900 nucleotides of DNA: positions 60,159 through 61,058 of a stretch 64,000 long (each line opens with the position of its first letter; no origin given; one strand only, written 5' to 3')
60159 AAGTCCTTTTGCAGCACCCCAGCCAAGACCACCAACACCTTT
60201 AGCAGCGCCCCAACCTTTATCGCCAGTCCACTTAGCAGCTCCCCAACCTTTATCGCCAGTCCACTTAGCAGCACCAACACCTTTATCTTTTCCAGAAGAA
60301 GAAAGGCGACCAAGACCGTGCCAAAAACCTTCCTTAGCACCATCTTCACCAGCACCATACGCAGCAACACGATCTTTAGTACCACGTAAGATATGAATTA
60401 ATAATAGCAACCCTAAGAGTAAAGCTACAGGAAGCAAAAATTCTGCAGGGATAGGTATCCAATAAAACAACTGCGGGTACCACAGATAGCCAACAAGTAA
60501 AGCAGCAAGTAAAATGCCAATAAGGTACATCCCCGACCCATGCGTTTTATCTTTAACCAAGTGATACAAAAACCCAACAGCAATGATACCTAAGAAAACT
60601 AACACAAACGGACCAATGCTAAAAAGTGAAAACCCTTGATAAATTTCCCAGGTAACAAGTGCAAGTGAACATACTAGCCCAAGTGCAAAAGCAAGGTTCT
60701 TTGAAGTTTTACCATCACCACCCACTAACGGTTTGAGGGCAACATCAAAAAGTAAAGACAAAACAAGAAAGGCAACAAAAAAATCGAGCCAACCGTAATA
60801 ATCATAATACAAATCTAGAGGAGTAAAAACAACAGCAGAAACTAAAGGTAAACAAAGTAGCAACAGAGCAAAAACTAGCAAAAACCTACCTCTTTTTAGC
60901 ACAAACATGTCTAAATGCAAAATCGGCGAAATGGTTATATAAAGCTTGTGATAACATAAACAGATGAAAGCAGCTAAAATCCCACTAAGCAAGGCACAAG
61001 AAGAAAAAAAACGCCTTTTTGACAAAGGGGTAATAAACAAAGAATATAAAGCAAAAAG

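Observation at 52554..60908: Four-gene, ATGA-coupled operon of giant ORFan proteins: a polytopic membrane protein with W/G repeats plus three soluble acidic-tailed proteins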

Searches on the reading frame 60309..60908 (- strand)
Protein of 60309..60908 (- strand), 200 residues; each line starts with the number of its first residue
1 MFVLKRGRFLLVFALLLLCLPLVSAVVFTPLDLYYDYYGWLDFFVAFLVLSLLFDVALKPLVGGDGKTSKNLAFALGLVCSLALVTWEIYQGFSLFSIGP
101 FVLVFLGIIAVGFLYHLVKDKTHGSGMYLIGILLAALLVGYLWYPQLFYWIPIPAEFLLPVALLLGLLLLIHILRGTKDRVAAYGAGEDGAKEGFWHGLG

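Call 27: find_homologous_proteins(query=A1, max_evalue=0.01)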
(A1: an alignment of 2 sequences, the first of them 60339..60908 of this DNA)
Query A1 (2 sequences) (190 aa, profile of the alignment): 1 proteins with E <= 0.01 among 8000 candidates.
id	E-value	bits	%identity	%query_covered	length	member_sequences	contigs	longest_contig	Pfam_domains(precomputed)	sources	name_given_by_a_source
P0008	3.4e-30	123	52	82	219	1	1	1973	-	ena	-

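Call 28: find_encoding_contigs(protein=P0008, flank=10000)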
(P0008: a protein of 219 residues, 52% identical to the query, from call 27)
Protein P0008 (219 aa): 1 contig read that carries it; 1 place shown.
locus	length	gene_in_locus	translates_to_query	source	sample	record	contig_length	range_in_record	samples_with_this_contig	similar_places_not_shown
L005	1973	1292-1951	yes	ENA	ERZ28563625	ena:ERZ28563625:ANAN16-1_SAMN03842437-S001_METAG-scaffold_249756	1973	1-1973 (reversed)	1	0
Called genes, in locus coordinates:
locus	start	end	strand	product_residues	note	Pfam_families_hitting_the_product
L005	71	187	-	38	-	PF18093:Trm5_N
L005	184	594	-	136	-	-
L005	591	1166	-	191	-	PF01047:MarR (weak), PF01909:NTP_transf_2 (weak), PF18765:Polbeta (weak)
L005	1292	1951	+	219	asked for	-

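Call 31: find_related_loci(query=A2, collection=metagenome_contigs, flank=10000)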
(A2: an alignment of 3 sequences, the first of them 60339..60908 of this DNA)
Query A2 (190 aa) in metagenome_contigs; peptide patterns used: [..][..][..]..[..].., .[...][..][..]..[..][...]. (x = any residue, [..] = any of these).
198 stretches matched a pattern; 7 encode a relative of the query (tblastn E <= 1e-3); 7 distinct loci.
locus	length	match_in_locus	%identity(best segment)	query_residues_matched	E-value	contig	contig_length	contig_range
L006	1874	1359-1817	32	31-170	1e-13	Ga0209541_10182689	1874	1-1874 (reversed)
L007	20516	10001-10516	32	31-190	7e-11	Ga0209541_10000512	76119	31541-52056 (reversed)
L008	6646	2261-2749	33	24-170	2e-10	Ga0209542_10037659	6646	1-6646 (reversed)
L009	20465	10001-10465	28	28-176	9e-9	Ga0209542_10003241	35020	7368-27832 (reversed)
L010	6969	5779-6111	32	5-105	1e-8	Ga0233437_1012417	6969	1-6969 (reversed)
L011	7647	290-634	32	1-105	2e-8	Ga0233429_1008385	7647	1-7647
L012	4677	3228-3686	29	31-171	2e-5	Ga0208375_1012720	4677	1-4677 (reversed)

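Call 34: search_protein_families(library=pfam, proteins=[L007:9923-11986:+, L011:290-1702:+, L011:1698-6293:+, L012:3144-4367:+, L010:5767-6969:+], max_evalue=0.1)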
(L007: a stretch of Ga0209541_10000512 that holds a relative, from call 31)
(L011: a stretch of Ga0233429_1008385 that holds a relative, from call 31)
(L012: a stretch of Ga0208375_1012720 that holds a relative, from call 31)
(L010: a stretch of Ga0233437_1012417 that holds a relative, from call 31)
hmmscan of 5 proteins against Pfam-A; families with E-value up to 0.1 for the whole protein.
L007:9923-11986:+ (688 aa): 1 family
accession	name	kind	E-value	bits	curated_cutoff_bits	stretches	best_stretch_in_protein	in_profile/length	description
PF07457.16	DUF1516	-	0.078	13.6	30.5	0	106-180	9-81/108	Protein of unknown function (DUF1516)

L011:290-1702:+ (471 aa): 6 families
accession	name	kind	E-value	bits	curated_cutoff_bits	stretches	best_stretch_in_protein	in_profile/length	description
PF24800.1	DUF7702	-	0.00034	20.4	27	1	81-200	80-200/244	Domain of unknown function (DUF7702)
PF05132.19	RNA_pol_Rpc4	-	0.0022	18.7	26.5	1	155-267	4-65/143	RNA polymerase III RPC4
PF11862.13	DUF3382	-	0.011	16.4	28.9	0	83-158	18-93/97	Domain of unknown function (DUF3382)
PF22770.2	POP1_C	-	0.013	16.2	24.3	1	219-276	43-101/174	POP1 C-terminal domain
PF12794.12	MscS_TM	-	0.013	14.9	28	1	82-161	129-207/339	Mechanosensitive ion channel inner membrane domain 1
PF11992.13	TgpA_N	-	0.061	12.7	30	1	83-170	106-189/333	TgpA N-terminal domain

L011:1698-6293:+ (1532 aa): 1 family
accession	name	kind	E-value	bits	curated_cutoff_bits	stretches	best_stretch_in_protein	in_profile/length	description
PF00801.26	PKD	-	0.067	13.6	23.5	0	368-417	27-71/80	PKD domain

L012:3144-4367:+ (408 aa): 0 families

L010:5767-6969:+ (401 aa): 7 families
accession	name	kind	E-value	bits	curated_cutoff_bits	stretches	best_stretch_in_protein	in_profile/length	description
PF03600.22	CitMHS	-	0.0025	17.4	31.9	0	84-187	128-228/336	Citrate transporter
PF24800.1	DUF7702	-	0.0039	16.9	27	1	81-200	80-200/244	Domain of unknown function (DUF7702)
PF05132.19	RNA_pol_Rpc4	-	0.0046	17.6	26.5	1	155-262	4-67/143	RNA polymerase III RPC4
PF12794.12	MscS_TM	-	0.0087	15.4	28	1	82-161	129-207/339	Mechanosensitive ion channel inner membrane domain 1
PF20087.4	DUF6479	-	0.025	15.5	25.4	0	180-265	24-106/120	Family of unknown function (DUF6479)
PF10721.14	DUF2514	-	0.048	14.1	26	0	185-258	4-76/161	Protein of unknown function (DUF2514)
PF11992.13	TgpA_N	-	0.065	12.7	30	1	83-170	106-189/333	TgpA N-terminal domain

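Call 78: predict_structure(alignment_id=A5)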
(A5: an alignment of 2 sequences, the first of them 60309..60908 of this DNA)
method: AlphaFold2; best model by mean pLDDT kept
length: 200 residues; sequences in the alignment: 2
mean_pLDDT: 56.7   pTM: 0.40
mean pLDDT of the five models: 56.7, 51.6, 50.1, 48.4, 47.6
residues with pLDDT >= 90: 0; 70-90: 24; 50-70: 131; < 50: 45
segments of 3 or more residues with pLDDT < 50: 1-13, 19-35, 40-42, 58-63
pLDDT, mean of each block of 10 residues (from residue 1): 36 47 43 46 54 51 52 56 54 52 57 57 61 72 61 66 76 68 64 61
secondary structure, 60 per line:
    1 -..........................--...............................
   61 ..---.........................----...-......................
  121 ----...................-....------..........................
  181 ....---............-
elements in order: H2-27 H30-62 H66-90 H99-120 H125-143 H145-148 H155-184 H188-199

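Call 81: search_protein_families(library=pfam, alignment_id=A3, max_evalue=1)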
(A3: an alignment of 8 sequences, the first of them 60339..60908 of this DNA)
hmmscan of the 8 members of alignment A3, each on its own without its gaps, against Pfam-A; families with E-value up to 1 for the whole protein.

A. member 1, window:60339-60908:- (190 aa): 1 family
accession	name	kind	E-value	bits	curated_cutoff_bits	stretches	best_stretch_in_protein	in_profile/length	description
PF03597.20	FixS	-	0.6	10.3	23.1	1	157-178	5-26/44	Cytochrome oxidase maturation protein cbb3-type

B. families by the number of members that match (of 8 scanned): 24 families
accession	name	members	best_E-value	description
PF07457.16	DUF1516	3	0.023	Protein of unknown function (DUF1516)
PF12669.12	FeoB_associated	3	0.4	FeoB-associated Cys-rich membrane protein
PF09930.14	DUF2162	2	0.03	Predicted transporter (DUF2162)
PF24357.1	TMD0_ABC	2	0.049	ABC transporter TMD0 domain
PF00122.25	E1-E2_ATPase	2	0.32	E1-E2 ATPase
PF24800.1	DUF7702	1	0.00012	Domain of unknown function (DUF7702)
PF12794.12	MscS_TM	1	0.0036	Mechanosensitive ion channel inner membrane domain 1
PF18895.5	T4SS_pilin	1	0.0058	Type IV secretion system pilin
PF17671.6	DUF5531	1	0.069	Family of unknown function (DUF5531)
PF20176.3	DUF6541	1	0.079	Family of unknown function (DUF6541)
PF24456.1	RHD_RETREG1-3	1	0.085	RETREG1-3/ARL6IP-like, N-terminal reticulon-homology domain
PF01127.27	Sdh_cyt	1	0.12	Succinate dehydrogenase/Fumarate reductase transmembrane subunit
PF24688.1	SseK_NleB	1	0.14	SseK/NleB family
PF11862.13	DUF3382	1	0.23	Domain of unknown function (DUF3382)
PF17343.7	DUF5373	1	0.26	Family of unknown function (DUF5373)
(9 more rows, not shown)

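Call 91: search_protein_families(library=ncbifam, alignment_id=A3, max_evalue=0.5)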
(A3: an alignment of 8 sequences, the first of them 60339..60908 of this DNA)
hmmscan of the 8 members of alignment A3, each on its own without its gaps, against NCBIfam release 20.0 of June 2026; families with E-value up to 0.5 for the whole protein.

A. member 1, window:60339-60908:- (190 aa): 0 families

B. families by the number of members that match (of 8 scanned): 14 families
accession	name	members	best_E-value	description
NF045849.1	ICE_MMCAP2_0565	4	6.4e-05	Mbov_0395 family pilin-like conjugal transfer protein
NF033775.1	P_type_ZntA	3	0.0065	Zn(II)/Cd(II)/Pb(II) translocating P-type ATPase ZntA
NF008262.1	PRK11033.1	3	0.015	zinc/cadmium/mercury/lead-transporting ATPase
NF045723.1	memb_anch_TmcC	2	0.0035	TmcC family electron transfer complex membrane anchor subunit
NF042915.1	MAB_1171c_fam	2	0.04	MAB_1171c family putative transporter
TIGR01473.1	cyoE_ctaB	1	0.0065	heme o synthase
NF046003.1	DxFTY_mem_plasm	1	0.0074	DxFTY motif-containing membrane protein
TIGR03940.1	PGA_PgaD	1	0.01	poly-beta-1,6-N-acetyl-D-glucosamine biosynthesis protein PgaD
TIGR04086.1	TIGR04086_membr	1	0.033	TIGR04086 family membrane protein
NF008438.0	PRK11281.1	1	0.07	mechanosensitive channel MscK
TIGR03943.1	TIGR03943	1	0.08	TIGR03943 family putative permease subunit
NF008480.0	PRK11380.1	1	0.13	hypothetical protein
NF011910.0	PRK15383.1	1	0.16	type III secretion system effector arginine glycosyltransferase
NF041745.1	RdrD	1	0.4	antiviral RADAR system accessory protein RdrD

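Call 92: search_protein_families(library=ncbifam, proteins=[L007:9923-10522:+, L012:3144-3743:+, L011:290-904:+, P0008, window:60339-60908:-, L006:1281-1874:+], max_evalue=5)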
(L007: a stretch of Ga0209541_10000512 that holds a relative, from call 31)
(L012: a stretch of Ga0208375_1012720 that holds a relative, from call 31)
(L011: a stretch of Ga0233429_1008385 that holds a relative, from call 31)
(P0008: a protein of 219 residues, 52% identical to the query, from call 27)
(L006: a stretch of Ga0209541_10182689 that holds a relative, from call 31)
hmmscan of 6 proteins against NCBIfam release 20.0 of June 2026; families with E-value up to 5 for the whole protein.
L007:9923-10522:+ (200 aa): 6 families
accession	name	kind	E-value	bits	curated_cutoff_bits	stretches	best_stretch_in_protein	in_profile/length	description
NF045849.1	ICE_MMCAP2_0565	equivalog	8.2e-05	22.2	40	2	100-151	23-74/80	Mbov_0395 family pilin-like conjugal transfer protein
TIGR01473.1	cyoE_ctaB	equivalog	0.0065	16.3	210.3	1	65-144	202-279/281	heme o synthase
NF042915.1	MAB_1171c_fam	subfamily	0.04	13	100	1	103-187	2-89/362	MAB_1171c family putative transporter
NF033775.1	P_type_ZntA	exception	0.24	9.6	1240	1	133-181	349-399/732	Zn(II)/Cd(II)/Pb(II) translocating P-type ATPase ZntA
NF008262.1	PRK11033.1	equivalog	0.28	9.6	1005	1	129-181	344-394/731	zinc/cadmium/mercury/lead-transporting ATPase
NF042931.1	SAG1386_EF1546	equivalog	4.7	7.3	80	0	120-155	16-51/158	SAG1386/EF1546 family surface-associated protein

L012:3144-3743:+ (200 aa): 1 family
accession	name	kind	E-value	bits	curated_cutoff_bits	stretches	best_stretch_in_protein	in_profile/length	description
NF011910.0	PRK15383.1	equivalog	0.16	11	605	1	28-96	177-245/335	type III secretion system effector arginine glycosyltransferase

L011:290-904:+ (205 aa): 9 families
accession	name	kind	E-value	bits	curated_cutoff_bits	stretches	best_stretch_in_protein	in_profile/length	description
NF045849.1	ICE_MMCAP2_0565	equivalog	0.00052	19.6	40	1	107-163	18-75/80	Mbov_0395 family pilin-like conjugal transfer protein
TIGR03940.1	PGA_PgaD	equivalog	0.01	15.8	31.45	1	84-143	39-101/141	poly-beta-1,6-N-acetyl-D-glucosamine biosynthesis protein PgaD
TIGR04086.1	TIGR04086_membr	hypoth_equivalog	0.033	14.3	30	1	72-132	31-90/115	TIGR04086 family membrane protein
NF008438.0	PRK11281.1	equivalog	0.07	10.8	991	1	81-194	625-737/1113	mechanosensitive channel MscK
TIGR03943.1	TIGR03943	equivalog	0.08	12.3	88.8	1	101-161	11-73/221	TIGR03943 family putative permease subunit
NF008480.0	PRK11380.1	equivalog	0.13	11.6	386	1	80-136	46-103/353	hypothetical protein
NF041745.1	RdrD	equivalog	0.4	10.5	230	1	104-159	75-129/227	antiviral RADAR system accessory protein RdrD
NF033218.1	anchor_AmaP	equivalog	1.2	8.9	55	2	1-58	1-61/166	alkaline shock response membrane anchor protein AmaP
TIGR03025.1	EPS_sugtrans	subfamily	3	6.9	295.55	1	87-200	9-114/445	exopolysaccharide biosynthesis polyprenyl glycosylphosphotransferase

P0008 (219 aa): 1 family
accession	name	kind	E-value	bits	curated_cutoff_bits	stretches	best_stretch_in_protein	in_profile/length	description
NF040863.1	HgcA_corrinoid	equivalog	1.1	8.3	275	1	104-161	184-238/325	mercury methylation corrinoid protein HgcA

window:60339-60908:- (190 aa): 0 families

L006:1281-1874:+ (198 aa): 7 families
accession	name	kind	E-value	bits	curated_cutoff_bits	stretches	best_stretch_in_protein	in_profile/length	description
NF045849.1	ICE_MMCAP2_0565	equivalog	6.4e-05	22.5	40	2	100-151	24-74/80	Mbov_0395 family pilin-like conjugal transfer protein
NF045723.1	memb_anch_TmcC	equivalog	0.0035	16.9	240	1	92-141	3-51/218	TmcC family electron transfer complex membrane anchor subunit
NF033775.1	P_type_ZntA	exception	0.0065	14.8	1240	1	118-181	331-399/732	Zn(II)/Cd(II)/Pb(II) translocating P-type ATPase ZntA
NF008262.1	PRK11033.1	equivalog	0.015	13.8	1005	1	129-181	344-394/731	zinc/cadmium/mercury/lead-transporting ATPase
NF042931.1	SAG1386_EF1546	equivalog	0.63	10.1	80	0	120-155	16-51/158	SAG1386/EF1546 family surface-associated protein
NF041635.1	STM3941_fam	subfamily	1.6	8.6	40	1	70-121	13-61/157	STM3941 family protein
NF033631.1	SLATT_5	subfamily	4.9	6.6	60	1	127-185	16-75/180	SLATT domain-containing protein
